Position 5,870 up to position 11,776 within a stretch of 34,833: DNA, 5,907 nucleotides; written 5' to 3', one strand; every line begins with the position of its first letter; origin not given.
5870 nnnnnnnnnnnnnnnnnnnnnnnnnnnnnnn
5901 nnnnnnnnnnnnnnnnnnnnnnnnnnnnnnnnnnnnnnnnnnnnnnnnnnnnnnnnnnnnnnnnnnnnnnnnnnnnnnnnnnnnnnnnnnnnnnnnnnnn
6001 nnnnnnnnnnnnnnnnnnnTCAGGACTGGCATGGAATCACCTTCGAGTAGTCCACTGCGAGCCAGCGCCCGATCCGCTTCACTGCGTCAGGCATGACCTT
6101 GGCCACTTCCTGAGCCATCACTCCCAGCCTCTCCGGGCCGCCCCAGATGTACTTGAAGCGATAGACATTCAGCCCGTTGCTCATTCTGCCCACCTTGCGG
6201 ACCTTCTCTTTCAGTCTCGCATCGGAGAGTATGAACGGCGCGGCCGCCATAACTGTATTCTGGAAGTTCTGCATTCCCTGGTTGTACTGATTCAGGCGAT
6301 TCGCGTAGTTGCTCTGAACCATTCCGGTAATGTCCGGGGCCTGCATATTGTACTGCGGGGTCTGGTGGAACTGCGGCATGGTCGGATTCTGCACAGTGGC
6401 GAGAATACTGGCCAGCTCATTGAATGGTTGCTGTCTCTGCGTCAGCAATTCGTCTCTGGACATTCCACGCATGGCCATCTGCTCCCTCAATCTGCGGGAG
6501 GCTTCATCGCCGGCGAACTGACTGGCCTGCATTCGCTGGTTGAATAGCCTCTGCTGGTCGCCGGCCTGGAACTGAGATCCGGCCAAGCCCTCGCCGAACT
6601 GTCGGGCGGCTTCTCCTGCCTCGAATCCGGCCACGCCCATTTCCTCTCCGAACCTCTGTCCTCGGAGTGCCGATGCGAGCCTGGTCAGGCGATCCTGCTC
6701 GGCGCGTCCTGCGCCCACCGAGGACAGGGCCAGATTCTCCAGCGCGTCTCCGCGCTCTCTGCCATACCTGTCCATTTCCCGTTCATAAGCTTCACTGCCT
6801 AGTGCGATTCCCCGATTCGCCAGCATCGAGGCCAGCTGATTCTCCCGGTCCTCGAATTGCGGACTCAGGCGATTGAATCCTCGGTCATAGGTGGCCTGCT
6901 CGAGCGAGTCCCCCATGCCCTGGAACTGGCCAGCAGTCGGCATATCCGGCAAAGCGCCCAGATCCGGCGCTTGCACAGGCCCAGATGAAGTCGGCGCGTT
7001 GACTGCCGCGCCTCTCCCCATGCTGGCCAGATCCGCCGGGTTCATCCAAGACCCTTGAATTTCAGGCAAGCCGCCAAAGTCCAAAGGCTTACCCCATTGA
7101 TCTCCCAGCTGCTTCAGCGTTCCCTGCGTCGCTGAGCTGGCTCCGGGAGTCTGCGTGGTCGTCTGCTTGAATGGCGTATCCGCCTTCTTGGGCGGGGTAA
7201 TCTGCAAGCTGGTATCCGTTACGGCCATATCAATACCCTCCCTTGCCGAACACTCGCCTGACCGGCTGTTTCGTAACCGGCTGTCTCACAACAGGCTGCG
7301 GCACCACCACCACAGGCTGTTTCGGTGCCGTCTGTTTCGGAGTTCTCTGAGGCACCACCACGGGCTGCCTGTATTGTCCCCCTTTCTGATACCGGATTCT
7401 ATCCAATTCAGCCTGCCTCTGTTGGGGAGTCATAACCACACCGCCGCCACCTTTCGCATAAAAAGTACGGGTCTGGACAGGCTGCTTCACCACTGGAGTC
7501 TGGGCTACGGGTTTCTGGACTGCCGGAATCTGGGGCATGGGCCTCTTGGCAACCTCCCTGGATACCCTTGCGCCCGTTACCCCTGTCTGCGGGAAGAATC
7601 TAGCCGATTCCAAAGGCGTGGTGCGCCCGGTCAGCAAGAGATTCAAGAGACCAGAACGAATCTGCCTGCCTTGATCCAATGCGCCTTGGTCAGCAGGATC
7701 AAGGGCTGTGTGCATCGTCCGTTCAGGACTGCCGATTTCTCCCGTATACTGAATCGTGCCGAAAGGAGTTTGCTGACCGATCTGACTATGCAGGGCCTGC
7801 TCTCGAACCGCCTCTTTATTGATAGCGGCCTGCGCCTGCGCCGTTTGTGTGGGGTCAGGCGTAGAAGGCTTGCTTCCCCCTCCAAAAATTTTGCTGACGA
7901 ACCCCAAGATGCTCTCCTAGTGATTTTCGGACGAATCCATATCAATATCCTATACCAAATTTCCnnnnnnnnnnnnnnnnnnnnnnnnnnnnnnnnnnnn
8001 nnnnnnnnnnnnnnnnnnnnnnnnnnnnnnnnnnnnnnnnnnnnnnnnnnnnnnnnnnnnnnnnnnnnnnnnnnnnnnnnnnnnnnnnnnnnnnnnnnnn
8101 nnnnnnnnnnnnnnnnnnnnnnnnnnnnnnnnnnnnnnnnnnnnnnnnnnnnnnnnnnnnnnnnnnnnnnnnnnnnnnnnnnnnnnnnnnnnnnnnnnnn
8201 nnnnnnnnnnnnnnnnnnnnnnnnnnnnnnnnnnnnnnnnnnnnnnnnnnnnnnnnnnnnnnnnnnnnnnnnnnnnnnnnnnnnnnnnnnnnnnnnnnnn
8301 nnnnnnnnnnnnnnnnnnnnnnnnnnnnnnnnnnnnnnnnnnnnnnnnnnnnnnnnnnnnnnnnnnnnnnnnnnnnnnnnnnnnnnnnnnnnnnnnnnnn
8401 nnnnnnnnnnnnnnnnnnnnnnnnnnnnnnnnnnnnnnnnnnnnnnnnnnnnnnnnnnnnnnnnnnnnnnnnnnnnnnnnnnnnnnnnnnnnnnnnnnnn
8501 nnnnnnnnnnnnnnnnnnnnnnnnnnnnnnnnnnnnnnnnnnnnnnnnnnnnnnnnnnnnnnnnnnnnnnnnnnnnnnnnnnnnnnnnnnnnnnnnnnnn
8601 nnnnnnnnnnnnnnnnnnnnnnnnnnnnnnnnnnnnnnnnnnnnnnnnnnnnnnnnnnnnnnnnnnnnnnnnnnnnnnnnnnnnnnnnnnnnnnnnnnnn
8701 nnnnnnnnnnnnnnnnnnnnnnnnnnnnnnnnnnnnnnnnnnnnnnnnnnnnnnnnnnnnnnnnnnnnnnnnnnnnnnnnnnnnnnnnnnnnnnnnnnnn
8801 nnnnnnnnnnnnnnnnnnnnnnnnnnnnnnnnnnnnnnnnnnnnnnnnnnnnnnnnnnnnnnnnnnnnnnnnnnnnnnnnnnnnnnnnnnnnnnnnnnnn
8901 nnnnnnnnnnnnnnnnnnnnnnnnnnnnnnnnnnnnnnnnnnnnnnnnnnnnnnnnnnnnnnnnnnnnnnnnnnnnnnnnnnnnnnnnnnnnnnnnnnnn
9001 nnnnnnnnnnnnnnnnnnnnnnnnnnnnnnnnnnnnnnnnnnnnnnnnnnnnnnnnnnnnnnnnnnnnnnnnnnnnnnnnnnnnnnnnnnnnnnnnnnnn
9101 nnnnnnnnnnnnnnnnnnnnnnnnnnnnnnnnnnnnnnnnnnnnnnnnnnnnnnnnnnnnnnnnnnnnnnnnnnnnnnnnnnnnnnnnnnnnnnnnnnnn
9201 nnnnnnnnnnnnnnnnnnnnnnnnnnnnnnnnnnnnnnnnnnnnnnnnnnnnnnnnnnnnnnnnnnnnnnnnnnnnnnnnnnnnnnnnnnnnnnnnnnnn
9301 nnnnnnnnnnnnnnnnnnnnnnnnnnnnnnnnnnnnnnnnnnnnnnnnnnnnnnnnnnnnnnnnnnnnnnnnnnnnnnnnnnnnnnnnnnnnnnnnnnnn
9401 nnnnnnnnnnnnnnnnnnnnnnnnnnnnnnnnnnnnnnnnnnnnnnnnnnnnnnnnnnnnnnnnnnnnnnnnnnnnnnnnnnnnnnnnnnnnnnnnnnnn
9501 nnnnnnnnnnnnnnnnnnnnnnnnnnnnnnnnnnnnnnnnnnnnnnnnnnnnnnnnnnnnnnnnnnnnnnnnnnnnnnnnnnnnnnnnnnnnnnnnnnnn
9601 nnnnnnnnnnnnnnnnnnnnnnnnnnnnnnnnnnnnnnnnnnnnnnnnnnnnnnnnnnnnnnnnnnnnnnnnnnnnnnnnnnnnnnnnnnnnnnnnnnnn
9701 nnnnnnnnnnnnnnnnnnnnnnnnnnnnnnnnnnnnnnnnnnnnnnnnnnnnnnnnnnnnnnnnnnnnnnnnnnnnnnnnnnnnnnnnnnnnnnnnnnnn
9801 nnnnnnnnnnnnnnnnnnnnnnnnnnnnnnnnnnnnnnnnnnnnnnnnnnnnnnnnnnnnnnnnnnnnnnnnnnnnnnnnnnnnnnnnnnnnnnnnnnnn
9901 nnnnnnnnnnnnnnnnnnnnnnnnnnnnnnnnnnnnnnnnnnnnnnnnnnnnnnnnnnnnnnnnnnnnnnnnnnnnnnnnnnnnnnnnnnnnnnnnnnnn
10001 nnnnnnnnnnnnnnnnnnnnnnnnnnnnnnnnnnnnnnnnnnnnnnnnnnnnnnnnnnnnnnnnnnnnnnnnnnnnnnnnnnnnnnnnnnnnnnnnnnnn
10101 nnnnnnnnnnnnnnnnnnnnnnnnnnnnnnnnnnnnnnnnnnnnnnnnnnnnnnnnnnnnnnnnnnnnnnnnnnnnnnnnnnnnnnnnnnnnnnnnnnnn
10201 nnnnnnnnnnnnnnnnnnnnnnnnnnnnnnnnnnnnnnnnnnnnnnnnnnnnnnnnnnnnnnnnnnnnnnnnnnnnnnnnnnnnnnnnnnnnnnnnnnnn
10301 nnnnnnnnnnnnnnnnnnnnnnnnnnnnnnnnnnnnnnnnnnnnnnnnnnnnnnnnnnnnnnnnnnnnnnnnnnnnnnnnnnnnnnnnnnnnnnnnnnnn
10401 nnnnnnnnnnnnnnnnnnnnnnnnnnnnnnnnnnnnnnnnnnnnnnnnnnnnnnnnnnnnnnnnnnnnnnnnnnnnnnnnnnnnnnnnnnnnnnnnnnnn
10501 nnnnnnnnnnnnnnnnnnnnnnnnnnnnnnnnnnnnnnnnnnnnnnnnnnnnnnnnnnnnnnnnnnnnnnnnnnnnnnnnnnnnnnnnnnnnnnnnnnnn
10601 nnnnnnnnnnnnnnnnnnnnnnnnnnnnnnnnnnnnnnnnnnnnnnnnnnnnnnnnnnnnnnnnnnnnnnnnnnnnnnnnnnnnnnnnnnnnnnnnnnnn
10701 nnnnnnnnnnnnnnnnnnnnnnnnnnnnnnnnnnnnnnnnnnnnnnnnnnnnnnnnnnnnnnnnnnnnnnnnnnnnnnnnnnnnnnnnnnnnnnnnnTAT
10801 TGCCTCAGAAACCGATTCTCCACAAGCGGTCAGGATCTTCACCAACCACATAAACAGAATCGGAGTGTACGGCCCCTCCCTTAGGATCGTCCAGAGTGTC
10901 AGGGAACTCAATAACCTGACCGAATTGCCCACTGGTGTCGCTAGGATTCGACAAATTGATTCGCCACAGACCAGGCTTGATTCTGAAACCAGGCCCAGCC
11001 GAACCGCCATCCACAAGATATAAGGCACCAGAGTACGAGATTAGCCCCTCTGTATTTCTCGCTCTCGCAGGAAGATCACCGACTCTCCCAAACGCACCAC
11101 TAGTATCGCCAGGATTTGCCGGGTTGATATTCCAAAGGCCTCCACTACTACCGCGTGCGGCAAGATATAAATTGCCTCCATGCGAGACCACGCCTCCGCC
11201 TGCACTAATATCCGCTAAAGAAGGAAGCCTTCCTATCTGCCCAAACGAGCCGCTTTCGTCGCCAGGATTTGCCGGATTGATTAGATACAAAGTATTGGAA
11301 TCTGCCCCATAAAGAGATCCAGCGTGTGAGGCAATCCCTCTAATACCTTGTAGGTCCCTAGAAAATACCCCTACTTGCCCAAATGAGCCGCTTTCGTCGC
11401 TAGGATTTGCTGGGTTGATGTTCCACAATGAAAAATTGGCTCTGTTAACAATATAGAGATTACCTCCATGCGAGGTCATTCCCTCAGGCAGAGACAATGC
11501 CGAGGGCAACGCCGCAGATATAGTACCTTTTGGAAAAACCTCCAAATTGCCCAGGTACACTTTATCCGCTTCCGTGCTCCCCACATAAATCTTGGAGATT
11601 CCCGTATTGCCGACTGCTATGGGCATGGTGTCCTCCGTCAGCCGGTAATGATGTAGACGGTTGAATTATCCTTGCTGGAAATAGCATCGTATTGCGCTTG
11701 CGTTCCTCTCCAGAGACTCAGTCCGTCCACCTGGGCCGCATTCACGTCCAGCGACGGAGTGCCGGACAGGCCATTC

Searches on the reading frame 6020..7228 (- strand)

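Call 17: search_protein_families(library=phrogs, proteins=[window:6020-7228:-], max_evalue=0.001)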
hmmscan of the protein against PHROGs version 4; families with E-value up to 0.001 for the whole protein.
window:6020-7228:- (402 aa): 4 families
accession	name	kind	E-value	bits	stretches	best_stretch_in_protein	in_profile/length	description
phrog_6121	-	head and packaging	1.4e-54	187.1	1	30-398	97-388/392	virion structural protein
phrog_5668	-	tail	1.4e-08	33.9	1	316-399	1440-1538/1567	tail fiber protein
phrog_1980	-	tail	1.5e-06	28.8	1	207-388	251-388/449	tail fiber protein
phrog_8215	-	tail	0.00029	20.3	1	329-399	903-976/1000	baseplate wedge initiator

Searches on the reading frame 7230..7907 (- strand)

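Call 17: search_protein_families(library=phrogs, proteins=[window:7230-7907:-], max_evalue=0.001)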
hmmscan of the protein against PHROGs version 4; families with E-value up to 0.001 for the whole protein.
window:7230-7907:- (225 aa): 1 family
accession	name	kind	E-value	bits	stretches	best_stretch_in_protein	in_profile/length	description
phrog_6121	-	head and packaging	1.8e-05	25.4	1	10-56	7-53/392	virion structural protein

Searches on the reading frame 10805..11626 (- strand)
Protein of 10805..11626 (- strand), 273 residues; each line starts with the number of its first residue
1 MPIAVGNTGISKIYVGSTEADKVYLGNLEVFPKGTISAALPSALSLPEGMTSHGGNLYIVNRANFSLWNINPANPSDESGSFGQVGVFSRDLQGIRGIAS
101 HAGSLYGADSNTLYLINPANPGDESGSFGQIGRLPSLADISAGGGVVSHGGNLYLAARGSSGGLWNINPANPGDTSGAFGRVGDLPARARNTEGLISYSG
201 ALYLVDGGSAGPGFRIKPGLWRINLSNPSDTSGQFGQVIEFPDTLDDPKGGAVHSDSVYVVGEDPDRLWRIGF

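Call 18: search_protein_families(library=phrogs, proteins=[window:10805-11626:-], max_evalue=0.001)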
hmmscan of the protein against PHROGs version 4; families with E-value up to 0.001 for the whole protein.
window:10805-11626:- (273 aa): 0 families

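Call 46: search_protein_families(library=pfam, proteins=[window:10805-11626:-], max_evalue=0.01)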
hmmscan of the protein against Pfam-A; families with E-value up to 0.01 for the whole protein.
window:10805-11626:- (273 aa): 1 family
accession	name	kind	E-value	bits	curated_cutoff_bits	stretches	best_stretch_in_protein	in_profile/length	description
PF21959.2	DUF6923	-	0.001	19.3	27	1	47-187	90-221/234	Repeat of unknown function (DUF6923)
